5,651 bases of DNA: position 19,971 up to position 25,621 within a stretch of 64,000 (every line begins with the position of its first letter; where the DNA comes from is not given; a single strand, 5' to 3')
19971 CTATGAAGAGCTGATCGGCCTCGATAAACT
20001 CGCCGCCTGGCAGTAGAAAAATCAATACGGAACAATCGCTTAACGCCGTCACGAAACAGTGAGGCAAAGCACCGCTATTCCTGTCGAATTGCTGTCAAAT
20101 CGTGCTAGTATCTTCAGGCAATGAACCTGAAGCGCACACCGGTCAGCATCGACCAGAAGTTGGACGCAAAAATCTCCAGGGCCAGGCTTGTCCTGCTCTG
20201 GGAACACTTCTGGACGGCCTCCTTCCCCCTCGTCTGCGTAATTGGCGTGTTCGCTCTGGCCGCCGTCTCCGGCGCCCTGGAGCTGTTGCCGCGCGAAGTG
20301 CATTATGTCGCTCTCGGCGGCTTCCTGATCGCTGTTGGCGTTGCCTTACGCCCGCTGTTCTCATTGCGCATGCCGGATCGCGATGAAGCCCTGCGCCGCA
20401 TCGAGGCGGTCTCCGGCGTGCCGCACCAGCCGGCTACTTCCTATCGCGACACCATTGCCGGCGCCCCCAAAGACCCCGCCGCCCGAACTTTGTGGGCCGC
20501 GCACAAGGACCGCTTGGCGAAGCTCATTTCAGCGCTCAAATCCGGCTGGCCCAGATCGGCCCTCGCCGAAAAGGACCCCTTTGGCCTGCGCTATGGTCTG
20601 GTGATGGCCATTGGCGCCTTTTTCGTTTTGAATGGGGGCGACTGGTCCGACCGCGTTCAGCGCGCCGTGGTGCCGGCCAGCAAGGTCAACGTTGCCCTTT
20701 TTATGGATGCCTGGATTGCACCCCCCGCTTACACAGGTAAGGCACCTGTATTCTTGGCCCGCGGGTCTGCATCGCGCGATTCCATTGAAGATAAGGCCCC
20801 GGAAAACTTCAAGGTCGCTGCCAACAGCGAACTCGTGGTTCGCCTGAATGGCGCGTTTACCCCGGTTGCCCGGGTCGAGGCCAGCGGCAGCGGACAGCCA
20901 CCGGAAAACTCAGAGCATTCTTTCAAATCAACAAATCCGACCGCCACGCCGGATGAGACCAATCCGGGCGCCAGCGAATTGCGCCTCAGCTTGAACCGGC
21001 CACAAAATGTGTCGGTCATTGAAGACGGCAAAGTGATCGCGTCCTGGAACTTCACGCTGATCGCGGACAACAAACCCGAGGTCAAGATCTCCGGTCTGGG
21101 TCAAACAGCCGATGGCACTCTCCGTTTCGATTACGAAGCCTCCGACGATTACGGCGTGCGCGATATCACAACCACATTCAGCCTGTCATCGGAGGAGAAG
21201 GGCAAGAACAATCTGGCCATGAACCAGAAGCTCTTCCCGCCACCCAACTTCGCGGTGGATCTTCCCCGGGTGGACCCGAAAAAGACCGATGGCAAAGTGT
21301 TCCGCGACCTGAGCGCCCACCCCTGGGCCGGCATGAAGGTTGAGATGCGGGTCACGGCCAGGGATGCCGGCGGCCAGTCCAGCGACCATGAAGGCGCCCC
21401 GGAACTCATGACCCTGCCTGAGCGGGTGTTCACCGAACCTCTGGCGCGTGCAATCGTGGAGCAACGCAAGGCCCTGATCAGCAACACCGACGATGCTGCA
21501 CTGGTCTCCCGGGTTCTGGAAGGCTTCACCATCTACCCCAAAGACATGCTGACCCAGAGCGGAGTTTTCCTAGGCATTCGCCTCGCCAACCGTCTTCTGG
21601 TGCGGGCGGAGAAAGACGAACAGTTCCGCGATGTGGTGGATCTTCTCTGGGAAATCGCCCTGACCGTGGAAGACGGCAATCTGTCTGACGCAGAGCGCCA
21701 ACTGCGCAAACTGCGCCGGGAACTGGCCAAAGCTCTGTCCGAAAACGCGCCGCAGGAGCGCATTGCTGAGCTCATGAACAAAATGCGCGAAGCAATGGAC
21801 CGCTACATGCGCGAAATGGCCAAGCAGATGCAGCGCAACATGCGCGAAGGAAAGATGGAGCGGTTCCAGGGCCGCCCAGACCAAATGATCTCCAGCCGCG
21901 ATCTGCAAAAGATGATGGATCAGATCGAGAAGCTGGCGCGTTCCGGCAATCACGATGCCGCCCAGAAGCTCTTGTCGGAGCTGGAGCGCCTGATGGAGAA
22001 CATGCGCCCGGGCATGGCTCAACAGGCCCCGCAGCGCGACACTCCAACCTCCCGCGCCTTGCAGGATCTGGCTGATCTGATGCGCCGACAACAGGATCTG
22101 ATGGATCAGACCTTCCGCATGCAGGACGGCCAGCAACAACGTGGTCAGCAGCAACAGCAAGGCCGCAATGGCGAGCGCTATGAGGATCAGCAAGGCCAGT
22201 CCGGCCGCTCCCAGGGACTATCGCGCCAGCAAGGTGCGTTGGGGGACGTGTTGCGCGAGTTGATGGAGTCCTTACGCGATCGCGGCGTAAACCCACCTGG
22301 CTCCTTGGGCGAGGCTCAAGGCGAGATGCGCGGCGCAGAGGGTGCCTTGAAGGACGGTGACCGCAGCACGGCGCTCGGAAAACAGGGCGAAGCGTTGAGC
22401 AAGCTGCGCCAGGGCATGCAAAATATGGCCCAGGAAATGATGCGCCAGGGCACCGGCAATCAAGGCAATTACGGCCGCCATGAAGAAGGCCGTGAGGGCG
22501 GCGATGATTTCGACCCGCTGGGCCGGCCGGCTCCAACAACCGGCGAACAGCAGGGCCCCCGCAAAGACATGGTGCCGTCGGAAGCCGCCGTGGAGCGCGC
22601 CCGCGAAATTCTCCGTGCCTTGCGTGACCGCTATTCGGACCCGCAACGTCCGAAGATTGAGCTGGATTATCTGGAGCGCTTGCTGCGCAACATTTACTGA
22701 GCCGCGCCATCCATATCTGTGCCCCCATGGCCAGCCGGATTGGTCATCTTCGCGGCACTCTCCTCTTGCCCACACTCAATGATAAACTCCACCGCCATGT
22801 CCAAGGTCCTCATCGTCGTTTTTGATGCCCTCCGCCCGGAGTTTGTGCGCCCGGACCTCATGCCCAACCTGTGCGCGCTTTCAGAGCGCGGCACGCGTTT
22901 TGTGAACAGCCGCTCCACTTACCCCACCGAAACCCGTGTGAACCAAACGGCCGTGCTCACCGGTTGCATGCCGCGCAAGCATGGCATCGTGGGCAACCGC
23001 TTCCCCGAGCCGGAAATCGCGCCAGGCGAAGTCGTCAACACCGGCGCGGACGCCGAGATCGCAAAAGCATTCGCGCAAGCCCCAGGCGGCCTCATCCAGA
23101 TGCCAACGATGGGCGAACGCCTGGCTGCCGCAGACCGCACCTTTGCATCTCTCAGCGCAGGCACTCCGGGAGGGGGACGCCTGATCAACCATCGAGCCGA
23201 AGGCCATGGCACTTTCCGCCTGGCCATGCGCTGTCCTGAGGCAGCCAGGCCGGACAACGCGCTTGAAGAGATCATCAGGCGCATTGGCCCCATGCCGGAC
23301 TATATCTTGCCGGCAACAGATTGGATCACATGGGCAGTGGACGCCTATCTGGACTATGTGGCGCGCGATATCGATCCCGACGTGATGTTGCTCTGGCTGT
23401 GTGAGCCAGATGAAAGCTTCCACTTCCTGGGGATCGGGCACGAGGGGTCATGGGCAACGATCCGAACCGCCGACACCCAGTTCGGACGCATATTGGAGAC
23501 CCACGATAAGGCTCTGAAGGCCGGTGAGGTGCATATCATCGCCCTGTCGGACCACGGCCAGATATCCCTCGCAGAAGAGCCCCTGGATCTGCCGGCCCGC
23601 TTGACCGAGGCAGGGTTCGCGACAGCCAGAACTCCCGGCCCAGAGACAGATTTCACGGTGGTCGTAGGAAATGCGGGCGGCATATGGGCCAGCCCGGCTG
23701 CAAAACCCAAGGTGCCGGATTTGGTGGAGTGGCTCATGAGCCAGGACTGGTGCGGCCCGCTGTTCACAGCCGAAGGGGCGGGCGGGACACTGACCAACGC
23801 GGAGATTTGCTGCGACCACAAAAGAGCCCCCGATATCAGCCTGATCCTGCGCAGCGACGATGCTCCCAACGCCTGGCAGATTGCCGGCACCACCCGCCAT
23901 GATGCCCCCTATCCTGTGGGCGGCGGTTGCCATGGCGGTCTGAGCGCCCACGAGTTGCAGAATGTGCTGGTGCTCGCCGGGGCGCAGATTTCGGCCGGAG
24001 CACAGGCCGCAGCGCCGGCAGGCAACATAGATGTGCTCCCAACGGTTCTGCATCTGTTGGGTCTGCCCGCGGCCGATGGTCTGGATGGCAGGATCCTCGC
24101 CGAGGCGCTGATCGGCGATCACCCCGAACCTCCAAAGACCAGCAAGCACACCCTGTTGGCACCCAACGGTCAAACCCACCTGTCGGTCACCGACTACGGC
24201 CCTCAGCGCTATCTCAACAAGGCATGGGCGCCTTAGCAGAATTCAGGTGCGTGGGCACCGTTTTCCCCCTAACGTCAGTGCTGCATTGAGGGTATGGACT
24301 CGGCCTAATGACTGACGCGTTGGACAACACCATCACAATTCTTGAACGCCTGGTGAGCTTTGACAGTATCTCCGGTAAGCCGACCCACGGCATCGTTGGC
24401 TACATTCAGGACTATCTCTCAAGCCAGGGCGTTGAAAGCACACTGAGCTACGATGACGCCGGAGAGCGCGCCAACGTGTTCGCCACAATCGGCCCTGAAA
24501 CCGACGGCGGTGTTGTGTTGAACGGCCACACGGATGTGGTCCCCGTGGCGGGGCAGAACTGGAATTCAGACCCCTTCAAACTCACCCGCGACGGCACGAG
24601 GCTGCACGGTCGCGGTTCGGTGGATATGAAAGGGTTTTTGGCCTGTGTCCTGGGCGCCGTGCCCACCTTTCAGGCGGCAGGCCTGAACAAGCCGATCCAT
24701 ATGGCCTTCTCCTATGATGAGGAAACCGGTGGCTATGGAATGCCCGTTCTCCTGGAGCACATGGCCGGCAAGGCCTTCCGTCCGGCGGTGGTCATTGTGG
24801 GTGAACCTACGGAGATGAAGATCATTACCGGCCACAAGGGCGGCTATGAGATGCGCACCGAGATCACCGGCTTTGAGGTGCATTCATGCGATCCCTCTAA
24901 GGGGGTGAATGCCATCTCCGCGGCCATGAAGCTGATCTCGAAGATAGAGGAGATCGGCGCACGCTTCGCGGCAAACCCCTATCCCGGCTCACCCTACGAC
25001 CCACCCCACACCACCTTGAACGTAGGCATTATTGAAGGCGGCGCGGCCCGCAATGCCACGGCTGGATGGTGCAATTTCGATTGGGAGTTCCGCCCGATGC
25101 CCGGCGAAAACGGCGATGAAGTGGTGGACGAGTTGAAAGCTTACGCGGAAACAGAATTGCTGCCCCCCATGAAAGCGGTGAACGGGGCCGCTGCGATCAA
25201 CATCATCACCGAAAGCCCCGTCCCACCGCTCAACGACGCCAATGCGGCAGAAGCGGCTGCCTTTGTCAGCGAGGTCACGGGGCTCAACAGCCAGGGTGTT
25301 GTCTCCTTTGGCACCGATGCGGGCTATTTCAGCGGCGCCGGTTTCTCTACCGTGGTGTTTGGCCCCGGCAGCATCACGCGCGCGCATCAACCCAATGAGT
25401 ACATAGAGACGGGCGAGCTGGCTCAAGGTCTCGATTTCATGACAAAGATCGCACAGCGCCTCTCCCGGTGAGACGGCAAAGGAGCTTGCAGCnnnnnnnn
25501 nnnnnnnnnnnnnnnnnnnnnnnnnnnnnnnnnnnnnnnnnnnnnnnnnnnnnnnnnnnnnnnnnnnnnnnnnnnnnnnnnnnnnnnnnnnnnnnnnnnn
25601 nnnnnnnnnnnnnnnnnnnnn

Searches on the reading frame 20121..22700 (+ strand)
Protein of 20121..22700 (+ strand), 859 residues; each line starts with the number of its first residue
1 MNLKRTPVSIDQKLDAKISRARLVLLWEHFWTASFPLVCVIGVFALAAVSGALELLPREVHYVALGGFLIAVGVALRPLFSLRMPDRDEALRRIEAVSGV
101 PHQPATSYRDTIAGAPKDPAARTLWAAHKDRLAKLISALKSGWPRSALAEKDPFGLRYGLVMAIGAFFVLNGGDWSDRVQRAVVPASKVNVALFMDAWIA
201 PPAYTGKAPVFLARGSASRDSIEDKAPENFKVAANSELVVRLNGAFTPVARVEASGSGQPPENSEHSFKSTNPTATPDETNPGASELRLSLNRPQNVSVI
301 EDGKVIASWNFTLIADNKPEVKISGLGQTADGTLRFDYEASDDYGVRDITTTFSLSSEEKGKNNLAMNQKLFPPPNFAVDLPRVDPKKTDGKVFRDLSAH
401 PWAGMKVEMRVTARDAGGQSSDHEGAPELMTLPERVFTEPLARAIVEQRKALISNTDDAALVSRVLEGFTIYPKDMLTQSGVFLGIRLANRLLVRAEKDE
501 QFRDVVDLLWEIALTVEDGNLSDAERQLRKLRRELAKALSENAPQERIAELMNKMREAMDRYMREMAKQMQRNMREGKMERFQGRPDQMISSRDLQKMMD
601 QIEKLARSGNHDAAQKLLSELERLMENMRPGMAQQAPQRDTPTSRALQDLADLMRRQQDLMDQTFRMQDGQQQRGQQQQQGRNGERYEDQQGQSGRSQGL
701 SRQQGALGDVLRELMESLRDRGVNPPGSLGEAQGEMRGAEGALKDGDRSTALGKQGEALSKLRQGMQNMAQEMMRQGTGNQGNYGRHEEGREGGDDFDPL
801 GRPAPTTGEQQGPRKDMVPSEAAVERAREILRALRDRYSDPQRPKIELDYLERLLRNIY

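Call 20: search_protein_families(library=pfam, proteins=[window:20121-22700:+], max_evalue=0.00001)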
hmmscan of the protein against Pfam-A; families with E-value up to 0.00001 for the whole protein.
window:20121-22700:+ (859 aa): 1 family
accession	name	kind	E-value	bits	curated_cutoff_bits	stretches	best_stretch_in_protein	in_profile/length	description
PF13779.11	DUF4175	-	9.1e-233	775.3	27.3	1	14-857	2-824/825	Domain of unknown function (DUF4175)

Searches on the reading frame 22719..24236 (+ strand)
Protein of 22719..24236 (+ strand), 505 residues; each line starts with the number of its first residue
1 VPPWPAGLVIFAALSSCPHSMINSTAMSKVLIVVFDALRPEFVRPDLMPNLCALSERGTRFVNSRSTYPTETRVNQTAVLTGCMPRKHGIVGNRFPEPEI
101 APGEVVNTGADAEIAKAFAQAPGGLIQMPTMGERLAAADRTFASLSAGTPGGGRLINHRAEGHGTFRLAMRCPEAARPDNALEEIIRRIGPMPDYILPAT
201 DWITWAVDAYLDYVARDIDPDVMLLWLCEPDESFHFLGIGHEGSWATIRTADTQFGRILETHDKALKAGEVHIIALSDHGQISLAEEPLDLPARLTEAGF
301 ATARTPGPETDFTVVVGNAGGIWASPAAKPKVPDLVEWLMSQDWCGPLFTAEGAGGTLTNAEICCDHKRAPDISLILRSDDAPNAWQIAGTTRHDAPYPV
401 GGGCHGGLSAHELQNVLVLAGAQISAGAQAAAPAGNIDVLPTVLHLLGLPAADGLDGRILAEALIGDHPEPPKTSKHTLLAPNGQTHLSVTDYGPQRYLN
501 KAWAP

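Call 20: search_protein_families(library=pfam, proteins=[window:22719-24236:+], max_evalue=0.00001)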
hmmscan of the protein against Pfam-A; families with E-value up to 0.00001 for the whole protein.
window:22719-24236:+ (505 aa): 1 family
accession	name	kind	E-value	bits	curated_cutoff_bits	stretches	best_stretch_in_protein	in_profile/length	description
PF01663.27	Phosphodiest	-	1.5e-26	94.3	23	1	30-299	1-240/342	Type I phosphodiesterase / nucleotide pyrophosphatase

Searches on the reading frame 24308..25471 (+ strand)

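Call 20: search_protein_families(library=pfam, proteins=[window:24308-25471:+], max_evalue=0.00001)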
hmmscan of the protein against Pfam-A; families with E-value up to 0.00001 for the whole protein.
window:24308-25471:+ (387 aa): 2 families
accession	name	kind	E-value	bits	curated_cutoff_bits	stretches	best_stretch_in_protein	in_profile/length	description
PF01546.33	Peptidase_M20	-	1.5e-37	129.9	24.6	1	70-383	1-205/206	Peptidase family M20/M25/M40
PF07687.19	M20_dimer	-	5.4e-21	75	21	1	174-284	1-103/107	Peptidase dimerisation domain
